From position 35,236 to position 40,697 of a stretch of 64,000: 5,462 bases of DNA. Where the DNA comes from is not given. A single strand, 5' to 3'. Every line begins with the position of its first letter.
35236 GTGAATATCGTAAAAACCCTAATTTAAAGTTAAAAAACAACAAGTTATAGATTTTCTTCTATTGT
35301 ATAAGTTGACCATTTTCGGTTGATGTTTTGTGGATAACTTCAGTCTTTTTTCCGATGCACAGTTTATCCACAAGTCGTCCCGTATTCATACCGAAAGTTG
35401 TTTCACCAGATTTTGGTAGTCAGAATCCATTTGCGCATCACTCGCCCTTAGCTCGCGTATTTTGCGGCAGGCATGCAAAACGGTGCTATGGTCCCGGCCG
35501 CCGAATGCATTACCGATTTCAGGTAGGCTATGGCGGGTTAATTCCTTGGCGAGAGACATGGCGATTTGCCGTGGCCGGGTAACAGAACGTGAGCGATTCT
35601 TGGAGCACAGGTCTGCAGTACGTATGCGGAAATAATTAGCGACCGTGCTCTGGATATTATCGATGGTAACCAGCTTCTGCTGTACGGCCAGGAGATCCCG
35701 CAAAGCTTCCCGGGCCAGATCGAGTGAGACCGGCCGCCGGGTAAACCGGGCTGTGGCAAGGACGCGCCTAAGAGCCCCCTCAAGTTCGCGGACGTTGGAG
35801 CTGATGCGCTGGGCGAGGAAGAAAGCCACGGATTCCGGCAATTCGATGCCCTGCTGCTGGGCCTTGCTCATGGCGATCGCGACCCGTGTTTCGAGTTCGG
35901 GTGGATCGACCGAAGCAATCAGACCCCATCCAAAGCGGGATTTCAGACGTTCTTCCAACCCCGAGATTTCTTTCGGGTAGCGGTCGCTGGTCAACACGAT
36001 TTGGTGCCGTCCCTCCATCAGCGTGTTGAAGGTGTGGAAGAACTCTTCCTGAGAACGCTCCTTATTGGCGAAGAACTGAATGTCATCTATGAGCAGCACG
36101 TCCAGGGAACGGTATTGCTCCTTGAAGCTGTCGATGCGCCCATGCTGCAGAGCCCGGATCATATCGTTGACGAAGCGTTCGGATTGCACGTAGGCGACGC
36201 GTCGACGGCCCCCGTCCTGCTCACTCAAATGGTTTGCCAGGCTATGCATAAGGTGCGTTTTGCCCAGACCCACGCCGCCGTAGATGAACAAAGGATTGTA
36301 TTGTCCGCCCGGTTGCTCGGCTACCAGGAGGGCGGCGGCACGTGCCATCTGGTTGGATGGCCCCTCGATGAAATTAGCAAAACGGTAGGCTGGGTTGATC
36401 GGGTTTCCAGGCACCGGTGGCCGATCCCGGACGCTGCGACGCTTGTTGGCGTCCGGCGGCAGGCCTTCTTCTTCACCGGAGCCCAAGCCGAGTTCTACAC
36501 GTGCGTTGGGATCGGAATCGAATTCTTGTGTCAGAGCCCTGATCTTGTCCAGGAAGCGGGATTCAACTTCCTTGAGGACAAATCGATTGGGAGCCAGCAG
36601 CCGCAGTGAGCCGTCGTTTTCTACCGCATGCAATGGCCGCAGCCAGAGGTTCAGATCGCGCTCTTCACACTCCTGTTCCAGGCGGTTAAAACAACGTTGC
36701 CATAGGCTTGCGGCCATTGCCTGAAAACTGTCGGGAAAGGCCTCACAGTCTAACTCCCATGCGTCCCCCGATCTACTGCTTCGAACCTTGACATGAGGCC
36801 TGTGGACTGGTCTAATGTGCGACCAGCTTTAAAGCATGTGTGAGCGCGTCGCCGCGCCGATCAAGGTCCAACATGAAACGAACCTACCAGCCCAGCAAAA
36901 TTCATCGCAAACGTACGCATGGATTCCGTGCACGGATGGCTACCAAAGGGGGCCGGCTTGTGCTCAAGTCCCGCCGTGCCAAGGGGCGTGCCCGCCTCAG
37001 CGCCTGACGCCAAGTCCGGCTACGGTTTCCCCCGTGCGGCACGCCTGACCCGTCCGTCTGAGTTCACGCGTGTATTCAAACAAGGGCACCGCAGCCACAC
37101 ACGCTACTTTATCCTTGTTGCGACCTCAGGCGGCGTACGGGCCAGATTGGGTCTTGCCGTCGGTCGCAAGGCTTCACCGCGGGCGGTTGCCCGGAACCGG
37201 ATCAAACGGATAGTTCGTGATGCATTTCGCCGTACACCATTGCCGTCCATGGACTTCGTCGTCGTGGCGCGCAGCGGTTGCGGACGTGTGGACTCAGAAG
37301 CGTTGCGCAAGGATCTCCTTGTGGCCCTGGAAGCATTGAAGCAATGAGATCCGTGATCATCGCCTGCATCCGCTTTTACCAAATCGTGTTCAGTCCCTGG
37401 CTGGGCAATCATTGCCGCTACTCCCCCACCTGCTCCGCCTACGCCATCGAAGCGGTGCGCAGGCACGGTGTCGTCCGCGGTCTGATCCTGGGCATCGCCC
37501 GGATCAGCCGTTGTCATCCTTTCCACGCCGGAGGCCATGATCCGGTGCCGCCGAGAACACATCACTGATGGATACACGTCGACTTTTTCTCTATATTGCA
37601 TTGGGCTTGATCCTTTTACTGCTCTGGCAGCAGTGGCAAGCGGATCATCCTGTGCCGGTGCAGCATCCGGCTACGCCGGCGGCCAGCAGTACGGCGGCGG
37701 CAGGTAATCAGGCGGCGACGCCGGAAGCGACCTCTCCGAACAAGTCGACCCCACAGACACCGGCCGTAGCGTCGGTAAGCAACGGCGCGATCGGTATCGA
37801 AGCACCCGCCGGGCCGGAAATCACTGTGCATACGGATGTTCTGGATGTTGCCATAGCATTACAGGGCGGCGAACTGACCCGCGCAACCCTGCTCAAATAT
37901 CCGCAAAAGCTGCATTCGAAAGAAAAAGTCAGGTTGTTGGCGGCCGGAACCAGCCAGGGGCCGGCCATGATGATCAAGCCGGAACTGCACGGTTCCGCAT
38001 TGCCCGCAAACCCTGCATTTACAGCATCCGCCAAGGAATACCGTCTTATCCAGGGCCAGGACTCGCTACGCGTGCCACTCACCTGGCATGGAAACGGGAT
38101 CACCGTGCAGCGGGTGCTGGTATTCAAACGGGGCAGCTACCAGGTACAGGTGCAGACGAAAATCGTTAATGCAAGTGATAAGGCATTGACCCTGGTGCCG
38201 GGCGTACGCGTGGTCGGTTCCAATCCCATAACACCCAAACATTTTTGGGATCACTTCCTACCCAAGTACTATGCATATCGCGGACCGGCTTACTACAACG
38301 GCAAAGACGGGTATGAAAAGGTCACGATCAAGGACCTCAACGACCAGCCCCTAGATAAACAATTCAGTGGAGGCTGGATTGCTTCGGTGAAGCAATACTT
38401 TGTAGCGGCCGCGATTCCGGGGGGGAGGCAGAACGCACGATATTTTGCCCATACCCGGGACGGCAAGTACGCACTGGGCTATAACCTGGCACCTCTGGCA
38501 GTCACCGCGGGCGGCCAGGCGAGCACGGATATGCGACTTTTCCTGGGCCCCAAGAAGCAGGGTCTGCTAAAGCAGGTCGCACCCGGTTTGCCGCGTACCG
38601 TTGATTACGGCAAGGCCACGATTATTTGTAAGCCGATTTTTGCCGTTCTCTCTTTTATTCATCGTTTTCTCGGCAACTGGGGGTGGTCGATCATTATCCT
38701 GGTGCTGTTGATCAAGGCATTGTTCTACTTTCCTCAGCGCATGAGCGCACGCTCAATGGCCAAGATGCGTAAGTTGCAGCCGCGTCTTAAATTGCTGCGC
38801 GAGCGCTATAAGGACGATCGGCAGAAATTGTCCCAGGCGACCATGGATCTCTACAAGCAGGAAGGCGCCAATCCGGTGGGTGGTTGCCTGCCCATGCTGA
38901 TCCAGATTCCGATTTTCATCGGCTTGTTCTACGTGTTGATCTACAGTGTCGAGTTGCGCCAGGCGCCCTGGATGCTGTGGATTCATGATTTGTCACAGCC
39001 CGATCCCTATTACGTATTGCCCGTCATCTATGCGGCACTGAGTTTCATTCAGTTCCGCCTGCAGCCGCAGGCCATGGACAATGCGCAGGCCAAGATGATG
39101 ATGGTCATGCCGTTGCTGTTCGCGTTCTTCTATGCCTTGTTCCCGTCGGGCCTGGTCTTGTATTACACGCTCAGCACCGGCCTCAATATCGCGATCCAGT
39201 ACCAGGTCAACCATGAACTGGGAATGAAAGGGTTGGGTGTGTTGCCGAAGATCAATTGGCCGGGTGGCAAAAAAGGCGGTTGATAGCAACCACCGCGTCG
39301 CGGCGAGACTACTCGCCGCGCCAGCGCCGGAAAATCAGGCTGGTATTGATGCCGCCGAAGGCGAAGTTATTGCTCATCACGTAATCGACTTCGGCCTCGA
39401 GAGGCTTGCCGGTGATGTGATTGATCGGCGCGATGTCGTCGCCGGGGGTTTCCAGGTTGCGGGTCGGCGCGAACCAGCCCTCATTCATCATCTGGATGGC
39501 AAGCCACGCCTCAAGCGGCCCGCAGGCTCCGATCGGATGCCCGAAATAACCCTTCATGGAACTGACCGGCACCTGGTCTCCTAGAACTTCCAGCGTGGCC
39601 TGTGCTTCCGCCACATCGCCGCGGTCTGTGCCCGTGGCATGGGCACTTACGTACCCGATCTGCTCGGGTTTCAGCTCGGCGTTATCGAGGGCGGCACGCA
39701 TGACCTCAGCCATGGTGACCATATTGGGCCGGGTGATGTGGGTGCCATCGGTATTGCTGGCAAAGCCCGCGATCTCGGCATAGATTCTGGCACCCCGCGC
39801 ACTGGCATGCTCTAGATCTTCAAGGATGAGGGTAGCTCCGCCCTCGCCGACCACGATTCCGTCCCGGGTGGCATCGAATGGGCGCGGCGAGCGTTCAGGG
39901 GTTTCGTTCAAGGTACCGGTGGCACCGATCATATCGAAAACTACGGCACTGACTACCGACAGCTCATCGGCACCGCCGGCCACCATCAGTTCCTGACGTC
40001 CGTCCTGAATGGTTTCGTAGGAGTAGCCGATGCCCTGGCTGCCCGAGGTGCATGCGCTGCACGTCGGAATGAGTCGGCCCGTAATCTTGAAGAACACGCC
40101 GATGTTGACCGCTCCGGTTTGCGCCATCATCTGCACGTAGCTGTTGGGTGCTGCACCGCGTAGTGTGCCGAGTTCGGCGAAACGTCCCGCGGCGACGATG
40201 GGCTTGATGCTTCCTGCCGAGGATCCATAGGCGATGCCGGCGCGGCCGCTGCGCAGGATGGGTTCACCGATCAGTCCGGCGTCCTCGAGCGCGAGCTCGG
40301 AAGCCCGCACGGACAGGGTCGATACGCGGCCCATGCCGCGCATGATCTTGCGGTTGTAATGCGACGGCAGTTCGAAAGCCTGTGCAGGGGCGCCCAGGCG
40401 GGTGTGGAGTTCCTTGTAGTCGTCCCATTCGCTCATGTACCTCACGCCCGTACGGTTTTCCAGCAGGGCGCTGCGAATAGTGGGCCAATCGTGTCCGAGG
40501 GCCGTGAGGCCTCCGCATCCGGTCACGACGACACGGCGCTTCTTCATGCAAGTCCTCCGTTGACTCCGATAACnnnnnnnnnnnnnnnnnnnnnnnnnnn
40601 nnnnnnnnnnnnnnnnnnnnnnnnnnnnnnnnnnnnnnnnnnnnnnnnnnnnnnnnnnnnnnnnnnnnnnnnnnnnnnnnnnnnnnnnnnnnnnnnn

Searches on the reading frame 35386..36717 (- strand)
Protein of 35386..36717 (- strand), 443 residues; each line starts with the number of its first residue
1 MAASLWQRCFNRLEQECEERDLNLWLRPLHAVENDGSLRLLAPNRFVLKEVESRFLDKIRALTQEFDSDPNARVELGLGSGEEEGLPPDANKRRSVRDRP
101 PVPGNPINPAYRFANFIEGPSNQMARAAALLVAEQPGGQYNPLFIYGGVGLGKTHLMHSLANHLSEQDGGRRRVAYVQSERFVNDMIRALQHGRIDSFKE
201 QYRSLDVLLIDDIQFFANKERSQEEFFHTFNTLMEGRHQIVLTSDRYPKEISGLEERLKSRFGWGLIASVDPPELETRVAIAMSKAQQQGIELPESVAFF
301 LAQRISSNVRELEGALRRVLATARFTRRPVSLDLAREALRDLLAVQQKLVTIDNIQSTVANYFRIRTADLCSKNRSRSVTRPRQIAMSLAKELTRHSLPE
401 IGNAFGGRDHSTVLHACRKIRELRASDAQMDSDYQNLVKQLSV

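Call 8: search_protein_families(library=pfam, proteins=[window:35386-36717:-], max_evalue=0.01)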
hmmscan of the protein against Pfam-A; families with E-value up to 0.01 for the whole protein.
window:35386-36717:- (443 aa): 13 families
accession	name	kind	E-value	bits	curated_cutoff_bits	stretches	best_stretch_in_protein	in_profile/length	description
PF00308.24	Bac_DnaA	-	1.1e-68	230.9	23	1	108-268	2-161/162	Bacterial DnaA ATPAse domain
PF08299.17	Bac_DnaA_C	-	2.1e-31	108.2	31.5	1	352-420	1-69/69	Bacterial dnaA protein helix-turn-helix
PF11638.13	DnaA_N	-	8.1e-14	51.5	24.6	1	4-64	2-64/65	DnaA N-terminal domain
PF01695.23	IstB_IS21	-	3.4e-10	40.3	24.1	1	143-246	95-194/238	IstB-like ATP binding protein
PF00004.35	AAA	-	4.2e-07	30.9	21.2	1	144-246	2-110/131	ATPase family associated with various cellular activities (AAA)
PF13401.12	AAA_22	-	2.5e-05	25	27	0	142-231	7-105/130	AAA domain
PF22688.2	Hda_lid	-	0.00012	22.4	27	1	278-319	4-45/65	Hda, lid domain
PF13191.12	AAA_16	-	0.00014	22.9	32.6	1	135-199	19-83/167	AAA ATPase domain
PF13173.12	AAA_14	-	0.00014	22.4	27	1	141-228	3-86/129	AAA domain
PF01637.24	ATPase_2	-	0.00014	22.2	33.2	1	138-183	18-60/225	ATPase domain predominantly from Archaea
PF24883.2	NPHP3_N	-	0.00038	21.1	24.8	1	142-236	24-122/164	Nephrocystin 3, N-terminal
PF03969.22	AFG1_ATPase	-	0.0039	16.6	27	1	139-191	60-110/361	AFG1-like ATPase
PF00910.28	RNA_helicase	-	0.0043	18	21.5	0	144-227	2-68/105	RNA helicase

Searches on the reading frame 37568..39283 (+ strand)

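Call 8: search_protein_families(library=pfam, proteins=[window:37568-39283:+], max_evalue=0.01)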
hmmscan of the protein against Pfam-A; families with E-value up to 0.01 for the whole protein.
window:37568-39283:+ (571 aa): 2 families
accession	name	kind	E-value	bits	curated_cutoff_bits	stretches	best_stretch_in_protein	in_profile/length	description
PF14849.12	YidC_periplas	-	6.5e-63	213.7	24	1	85-359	2-282/283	YidC periplasmic domain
PF02096.25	60KD_IMP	-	6e-55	186.1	35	1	371-548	1-162/163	60Kd inner membrane protein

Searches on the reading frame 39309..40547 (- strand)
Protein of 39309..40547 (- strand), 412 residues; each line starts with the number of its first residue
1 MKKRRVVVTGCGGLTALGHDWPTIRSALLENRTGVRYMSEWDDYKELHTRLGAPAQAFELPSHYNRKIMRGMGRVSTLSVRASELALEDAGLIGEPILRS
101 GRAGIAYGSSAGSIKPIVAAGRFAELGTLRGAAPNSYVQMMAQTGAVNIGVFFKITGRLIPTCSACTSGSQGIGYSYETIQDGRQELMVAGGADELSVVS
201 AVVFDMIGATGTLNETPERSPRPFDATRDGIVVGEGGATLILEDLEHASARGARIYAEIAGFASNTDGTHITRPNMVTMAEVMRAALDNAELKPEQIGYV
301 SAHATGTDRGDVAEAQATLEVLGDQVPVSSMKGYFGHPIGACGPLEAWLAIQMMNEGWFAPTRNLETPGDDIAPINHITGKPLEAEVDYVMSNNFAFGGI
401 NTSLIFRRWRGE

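Call 6: search_protein_families(library=ncbifam, proteins=[window:39309-40547:-], max_evalue=0.00001)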
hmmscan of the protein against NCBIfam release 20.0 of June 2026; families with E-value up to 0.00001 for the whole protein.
window:39309-40547:- (412 aa): 20 families
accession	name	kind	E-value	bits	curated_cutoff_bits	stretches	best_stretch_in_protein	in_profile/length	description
NF006587.0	PRK09116.1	equivalog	4.5e-187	621.8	470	1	4-410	2-408/408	beta-ketoacyl-ACP synthase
TIGR03150.1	fabF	equivalog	1e-96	324.1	493.75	1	4-407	1-407/407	beta-ketoacyl-ACP synthase II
NF005589.0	PRK07314.1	subfamily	5.4e-92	308.7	387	1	1-409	1-412/413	beta-ketoacyl-ACP synthase II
NF005935.0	PRK07967.1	equivalog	1.6e-82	277.6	630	1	4-410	2-405/406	beta-ketoacyl-ACP synthase I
NF004970.0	PRK06333.1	subfamily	4.1e-78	263.1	525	1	1-410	1-423/424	beta-ketoacyl-ACP synthase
NF006274.0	PRK08439.1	equivalog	1.5e-73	247.9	621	1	4-408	2-405/406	beta-ketoacyl-ACP synthase II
NF005916.1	PRK07910.1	equivalog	1.3e-66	225.3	560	1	5-408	13-417/418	KasA/KasB family beta-ketoacyl-ACP synthase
NF006434.0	PRK08722.1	equivalog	1.2e-64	218.7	759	1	1-408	1-413/414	beta-ketoacyl-ACP synthase II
NF005490.0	PRK07103.1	equivalog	3.4e-58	197.7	445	1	2-408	2-412/414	polyketide beta-ketoacyl:acyl carrier protein synthase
NF005076.0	PRK06501.1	equivalog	1.1e-55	189.3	629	1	6-407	13-421/425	beta-ketoacyl-ACP synthase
NF006618.0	PRK09185.1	subfamily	1.6e-52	178.9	407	1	4-408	3-392/394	beta-ketoacyl-ACP synthase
NF058662.1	cispenta_AmcF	equivalog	2.8e-52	177.9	325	1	6-407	2-368/369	cispentacin biosynthesis acyltransferase subunit AmcF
NF004618.0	PRK05952.1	equivalog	1.1e-46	159.5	455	1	5-408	3-382/384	beta-ketoacyl-ACP synthase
NF045894.1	PKS_plus_SDR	equivalog_domain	7.2e-26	90.1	1740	1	161-369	168-380/1515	type I polyketide synthase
NF041183.1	Pks2_ls1_myc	equivalog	1.3e-25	88.6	2400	1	86-376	101-383/2086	sulfolipid-1 biosynthesis phthioceranic/hydroxyphthioceranic acid synthase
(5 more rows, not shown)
